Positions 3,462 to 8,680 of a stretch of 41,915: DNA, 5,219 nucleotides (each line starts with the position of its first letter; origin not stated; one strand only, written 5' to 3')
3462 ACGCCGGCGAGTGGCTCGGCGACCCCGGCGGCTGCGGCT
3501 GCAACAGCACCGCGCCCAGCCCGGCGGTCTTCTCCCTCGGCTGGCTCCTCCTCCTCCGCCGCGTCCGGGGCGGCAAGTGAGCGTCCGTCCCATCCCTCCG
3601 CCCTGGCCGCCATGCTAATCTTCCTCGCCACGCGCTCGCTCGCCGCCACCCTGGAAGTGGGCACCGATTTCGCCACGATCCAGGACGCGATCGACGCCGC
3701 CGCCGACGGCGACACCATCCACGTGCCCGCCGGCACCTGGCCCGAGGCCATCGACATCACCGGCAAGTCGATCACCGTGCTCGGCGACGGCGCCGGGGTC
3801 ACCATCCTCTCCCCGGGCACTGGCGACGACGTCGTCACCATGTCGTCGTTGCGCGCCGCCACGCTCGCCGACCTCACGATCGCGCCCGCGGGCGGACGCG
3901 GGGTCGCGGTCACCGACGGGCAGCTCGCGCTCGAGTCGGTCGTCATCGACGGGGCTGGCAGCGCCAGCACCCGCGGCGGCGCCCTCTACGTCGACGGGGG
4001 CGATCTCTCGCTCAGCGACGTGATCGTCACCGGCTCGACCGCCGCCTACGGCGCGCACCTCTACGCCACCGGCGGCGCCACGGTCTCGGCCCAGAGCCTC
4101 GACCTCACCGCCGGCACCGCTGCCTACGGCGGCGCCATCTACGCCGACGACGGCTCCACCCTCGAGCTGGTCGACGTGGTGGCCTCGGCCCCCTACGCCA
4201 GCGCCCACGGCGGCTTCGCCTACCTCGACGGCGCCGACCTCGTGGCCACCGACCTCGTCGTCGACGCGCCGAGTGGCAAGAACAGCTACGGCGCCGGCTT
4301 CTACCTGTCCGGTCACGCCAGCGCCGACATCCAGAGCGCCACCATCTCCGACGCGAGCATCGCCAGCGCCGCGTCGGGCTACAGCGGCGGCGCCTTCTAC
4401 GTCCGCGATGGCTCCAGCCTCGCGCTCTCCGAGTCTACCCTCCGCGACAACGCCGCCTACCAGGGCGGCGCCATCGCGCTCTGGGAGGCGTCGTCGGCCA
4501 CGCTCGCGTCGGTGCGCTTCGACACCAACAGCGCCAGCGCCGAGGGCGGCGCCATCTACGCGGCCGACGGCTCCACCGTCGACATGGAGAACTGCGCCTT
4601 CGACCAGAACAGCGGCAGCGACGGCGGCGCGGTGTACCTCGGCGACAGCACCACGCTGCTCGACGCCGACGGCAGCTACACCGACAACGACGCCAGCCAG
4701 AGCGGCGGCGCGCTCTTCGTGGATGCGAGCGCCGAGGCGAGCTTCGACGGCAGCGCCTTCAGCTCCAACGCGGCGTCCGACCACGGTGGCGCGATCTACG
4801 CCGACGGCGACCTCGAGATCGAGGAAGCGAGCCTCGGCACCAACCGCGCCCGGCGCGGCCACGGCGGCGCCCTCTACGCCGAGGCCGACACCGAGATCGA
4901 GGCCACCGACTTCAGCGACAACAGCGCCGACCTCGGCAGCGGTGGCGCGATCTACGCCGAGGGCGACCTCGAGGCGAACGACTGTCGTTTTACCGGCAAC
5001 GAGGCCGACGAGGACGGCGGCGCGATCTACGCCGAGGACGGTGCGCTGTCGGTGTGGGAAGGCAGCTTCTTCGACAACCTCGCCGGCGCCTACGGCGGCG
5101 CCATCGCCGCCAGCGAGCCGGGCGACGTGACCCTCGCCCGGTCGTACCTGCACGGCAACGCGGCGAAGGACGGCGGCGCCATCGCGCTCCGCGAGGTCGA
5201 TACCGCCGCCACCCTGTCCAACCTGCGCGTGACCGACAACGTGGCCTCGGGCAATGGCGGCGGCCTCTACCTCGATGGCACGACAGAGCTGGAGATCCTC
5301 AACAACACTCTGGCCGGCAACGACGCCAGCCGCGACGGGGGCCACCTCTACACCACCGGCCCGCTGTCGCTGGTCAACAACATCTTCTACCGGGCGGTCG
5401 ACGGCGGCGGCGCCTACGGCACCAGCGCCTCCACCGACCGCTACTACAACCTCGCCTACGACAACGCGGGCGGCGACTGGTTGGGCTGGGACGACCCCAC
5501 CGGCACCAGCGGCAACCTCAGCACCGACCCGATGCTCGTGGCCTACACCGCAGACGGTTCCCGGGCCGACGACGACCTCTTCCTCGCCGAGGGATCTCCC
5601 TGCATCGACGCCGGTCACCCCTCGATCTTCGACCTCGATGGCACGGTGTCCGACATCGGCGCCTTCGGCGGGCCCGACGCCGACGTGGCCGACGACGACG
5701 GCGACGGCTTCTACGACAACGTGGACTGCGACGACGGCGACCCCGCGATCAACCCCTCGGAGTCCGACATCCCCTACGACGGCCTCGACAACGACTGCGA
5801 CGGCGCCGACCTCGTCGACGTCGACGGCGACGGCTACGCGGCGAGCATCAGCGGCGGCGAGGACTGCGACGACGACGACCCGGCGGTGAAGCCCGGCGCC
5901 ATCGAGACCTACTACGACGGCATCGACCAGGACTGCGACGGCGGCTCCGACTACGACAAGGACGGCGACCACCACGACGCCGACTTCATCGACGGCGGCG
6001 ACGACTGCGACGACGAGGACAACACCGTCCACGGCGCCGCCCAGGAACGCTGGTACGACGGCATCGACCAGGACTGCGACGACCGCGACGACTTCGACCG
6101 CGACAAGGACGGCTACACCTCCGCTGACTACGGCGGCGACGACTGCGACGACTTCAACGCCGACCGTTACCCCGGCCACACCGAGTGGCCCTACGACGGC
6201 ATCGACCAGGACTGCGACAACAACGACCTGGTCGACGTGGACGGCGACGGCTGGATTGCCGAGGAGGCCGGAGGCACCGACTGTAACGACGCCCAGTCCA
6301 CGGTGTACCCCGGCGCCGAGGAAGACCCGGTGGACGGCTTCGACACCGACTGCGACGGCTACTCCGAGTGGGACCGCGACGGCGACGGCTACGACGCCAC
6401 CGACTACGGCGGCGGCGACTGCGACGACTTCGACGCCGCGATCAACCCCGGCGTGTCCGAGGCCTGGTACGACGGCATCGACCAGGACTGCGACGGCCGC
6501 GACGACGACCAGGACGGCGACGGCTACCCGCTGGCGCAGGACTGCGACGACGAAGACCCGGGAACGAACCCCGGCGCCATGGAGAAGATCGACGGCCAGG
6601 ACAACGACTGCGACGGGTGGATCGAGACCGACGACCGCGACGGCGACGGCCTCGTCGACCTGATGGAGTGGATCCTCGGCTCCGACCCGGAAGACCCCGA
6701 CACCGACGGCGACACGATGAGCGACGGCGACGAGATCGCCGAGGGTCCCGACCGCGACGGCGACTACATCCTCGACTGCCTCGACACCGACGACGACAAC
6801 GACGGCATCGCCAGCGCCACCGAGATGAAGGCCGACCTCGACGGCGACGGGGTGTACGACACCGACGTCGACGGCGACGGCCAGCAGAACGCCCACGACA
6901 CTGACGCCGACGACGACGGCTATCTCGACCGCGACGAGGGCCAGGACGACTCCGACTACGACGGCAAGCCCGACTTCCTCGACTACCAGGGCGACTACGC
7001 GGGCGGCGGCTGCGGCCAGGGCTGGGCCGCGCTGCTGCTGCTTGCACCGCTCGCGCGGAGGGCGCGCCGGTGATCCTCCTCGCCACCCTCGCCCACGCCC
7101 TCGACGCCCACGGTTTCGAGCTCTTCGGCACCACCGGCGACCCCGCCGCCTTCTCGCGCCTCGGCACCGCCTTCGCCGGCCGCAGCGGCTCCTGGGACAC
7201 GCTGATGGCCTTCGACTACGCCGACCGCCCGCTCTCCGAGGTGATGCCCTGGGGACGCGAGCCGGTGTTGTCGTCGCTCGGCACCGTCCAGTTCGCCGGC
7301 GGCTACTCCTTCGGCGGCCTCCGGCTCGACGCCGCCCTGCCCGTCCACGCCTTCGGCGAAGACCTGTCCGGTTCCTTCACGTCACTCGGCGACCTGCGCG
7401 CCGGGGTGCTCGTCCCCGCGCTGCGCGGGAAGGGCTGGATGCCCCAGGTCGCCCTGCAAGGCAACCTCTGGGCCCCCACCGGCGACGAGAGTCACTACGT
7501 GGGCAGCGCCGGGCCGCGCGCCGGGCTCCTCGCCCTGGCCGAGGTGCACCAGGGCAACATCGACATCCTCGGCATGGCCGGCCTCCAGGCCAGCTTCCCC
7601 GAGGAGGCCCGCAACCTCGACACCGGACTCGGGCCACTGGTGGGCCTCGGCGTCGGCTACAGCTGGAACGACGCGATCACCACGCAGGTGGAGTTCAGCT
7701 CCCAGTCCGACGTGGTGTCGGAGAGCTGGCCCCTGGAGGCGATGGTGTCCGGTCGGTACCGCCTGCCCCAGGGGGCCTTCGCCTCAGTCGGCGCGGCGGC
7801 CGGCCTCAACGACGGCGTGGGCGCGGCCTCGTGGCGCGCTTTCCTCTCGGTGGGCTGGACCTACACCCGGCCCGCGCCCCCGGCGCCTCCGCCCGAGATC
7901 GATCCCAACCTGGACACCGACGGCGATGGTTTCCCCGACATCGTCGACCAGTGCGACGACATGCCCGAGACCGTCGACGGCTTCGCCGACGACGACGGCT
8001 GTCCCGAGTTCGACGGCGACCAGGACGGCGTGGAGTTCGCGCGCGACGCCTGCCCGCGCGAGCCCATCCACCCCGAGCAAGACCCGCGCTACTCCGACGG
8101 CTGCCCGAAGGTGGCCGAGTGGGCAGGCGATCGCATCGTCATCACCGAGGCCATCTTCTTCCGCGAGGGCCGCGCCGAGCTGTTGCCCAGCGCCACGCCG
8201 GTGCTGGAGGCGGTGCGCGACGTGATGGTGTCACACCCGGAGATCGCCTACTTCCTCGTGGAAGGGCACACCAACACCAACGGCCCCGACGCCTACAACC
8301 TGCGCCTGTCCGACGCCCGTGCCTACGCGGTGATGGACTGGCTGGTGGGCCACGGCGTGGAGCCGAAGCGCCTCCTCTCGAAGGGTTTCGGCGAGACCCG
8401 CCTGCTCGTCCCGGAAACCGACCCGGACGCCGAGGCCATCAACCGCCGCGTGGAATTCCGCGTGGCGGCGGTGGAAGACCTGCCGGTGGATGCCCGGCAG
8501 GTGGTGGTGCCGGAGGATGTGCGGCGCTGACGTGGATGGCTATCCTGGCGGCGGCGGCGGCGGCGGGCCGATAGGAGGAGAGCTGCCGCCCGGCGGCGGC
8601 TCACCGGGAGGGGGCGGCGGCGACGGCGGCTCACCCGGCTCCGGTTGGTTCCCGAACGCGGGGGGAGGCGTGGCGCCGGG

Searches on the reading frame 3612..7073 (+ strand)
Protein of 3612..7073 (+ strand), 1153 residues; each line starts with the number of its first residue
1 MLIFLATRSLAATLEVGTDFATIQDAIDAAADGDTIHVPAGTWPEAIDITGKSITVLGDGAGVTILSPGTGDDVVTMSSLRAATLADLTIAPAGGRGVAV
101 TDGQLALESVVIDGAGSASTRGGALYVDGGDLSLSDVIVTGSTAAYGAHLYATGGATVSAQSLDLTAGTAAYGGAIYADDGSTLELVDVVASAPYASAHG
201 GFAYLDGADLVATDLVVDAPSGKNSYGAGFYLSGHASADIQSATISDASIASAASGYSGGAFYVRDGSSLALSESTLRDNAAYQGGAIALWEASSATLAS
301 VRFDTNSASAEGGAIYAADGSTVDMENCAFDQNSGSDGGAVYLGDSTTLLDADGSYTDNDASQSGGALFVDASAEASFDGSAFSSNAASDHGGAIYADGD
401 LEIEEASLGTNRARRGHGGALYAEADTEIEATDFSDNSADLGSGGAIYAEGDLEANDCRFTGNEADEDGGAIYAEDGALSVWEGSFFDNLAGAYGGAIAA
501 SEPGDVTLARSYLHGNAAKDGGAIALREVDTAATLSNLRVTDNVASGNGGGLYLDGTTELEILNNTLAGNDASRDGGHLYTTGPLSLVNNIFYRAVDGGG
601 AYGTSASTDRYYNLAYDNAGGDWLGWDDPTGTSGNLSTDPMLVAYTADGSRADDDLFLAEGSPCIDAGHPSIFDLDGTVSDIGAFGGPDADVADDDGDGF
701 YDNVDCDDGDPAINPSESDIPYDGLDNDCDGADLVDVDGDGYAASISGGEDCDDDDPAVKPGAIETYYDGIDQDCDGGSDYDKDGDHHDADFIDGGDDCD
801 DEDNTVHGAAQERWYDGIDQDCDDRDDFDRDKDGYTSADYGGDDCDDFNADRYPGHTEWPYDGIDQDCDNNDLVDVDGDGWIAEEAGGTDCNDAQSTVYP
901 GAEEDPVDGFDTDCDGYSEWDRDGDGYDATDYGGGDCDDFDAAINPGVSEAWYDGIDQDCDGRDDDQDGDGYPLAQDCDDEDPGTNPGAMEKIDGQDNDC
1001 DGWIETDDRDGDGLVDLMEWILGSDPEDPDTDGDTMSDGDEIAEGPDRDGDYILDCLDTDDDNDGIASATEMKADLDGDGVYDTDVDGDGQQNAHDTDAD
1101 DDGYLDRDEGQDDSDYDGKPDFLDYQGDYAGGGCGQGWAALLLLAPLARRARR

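Call 7: search_protein_families(library=pfam, proteins=[window:3612-7073:+], max_evalue=0.01)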
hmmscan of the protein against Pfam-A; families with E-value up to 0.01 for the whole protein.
window:3612-7073:+ (1153 aa): 4 families
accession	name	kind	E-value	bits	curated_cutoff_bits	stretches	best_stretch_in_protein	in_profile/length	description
PF11617.13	Cu-binding_MopE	-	4.6e-47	158.3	27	7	751-780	1-29/30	Putative metal-binding motif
PF13229.12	Beta_helix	-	2e-24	86.4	25.9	4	224-383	20-158/158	Right handed beta helix region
PF02415.23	Chlam_PMP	-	2.9e-18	64.4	20.6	1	457-475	1-19/19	Chlamydia polymorphic membrane protein (Chlamydia_PMP) repeat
PF05048.19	NosD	-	4.1e-08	33.4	23.6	1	452-618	24-167/212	Periplasmic copper-binding protein (NosD)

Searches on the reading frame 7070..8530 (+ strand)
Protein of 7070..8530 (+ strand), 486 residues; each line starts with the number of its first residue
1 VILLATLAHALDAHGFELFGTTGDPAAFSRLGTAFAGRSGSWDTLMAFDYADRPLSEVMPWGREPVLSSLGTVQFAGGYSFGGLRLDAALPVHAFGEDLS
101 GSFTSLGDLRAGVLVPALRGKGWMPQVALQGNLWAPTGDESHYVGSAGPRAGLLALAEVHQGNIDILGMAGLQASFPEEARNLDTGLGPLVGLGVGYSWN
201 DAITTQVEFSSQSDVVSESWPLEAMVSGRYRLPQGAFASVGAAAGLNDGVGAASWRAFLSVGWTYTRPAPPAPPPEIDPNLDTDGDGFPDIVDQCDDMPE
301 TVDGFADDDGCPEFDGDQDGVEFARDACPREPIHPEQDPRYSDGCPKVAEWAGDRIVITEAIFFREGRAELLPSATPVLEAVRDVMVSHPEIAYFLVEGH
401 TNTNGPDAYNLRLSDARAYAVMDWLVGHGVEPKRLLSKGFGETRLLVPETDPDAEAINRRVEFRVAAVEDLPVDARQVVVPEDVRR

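Call 7: search_protein_families(library=pfam, proteins=[window:7070-8530:+], max_evalue=0.01)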
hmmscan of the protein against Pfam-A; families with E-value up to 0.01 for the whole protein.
window:7070-8530:+ (486 aa): 2 families
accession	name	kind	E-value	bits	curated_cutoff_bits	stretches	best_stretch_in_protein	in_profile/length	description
PF00691.25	OmpA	-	4.5e-16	59.4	27.2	1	363-459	1-98/98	OmpA family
PF02412.23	TSP_3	-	0.0022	18.1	25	0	280-300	13-33/36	Thrombospondin type 3 repeat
